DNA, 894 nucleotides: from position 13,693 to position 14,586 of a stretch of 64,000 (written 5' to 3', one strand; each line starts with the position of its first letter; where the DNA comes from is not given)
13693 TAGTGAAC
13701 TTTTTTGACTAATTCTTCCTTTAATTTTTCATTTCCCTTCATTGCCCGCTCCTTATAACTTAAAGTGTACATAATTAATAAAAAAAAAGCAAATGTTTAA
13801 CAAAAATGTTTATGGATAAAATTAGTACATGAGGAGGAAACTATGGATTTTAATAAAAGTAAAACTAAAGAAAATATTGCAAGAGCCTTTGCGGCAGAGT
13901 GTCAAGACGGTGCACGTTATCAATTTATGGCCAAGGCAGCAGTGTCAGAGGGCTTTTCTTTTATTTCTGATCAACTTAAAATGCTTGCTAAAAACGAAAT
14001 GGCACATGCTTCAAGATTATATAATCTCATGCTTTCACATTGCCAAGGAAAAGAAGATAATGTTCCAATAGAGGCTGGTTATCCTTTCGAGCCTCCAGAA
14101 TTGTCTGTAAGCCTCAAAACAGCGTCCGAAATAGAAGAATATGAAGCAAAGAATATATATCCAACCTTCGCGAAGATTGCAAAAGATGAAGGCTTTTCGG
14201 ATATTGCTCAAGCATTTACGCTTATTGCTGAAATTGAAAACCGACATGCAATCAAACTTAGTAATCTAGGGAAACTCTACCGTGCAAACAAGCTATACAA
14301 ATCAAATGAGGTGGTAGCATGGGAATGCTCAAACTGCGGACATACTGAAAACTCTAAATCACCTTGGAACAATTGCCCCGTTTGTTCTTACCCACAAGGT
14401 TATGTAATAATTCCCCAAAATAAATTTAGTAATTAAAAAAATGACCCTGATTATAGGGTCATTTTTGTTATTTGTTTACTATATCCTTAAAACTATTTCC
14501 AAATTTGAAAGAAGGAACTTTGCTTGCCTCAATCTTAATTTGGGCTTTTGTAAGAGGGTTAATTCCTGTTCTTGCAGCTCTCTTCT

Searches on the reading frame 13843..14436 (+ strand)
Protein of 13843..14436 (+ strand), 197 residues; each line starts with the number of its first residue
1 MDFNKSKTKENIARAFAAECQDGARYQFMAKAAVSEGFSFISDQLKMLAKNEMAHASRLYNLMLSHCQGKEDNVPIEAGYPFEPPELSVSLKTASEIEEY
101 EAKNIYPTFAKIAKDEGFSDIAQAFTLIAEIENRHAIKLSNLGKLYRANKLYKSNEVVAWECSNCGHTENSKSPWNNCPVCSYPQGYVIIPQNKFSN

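Call 39: search_protein_families(library=ncbifam, proteins=[window:13843-14436:+], max_evalue=0.00001)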
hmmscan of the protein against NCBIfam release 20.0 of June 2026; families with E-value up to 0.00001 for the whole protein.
window:13843-14436:+ (197 aa): 2 families
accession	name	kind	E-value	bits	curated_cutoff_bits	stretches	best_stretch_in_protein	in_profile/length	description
NF045767.1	RuberyRbr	equivalog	1.2e-48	165.8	200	1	3-191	4-190/194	rubrerythrin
NF045783.1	Nigrythrn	equivalog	5.9e-14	52.6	340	1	7-185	28-196/202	nigerythrin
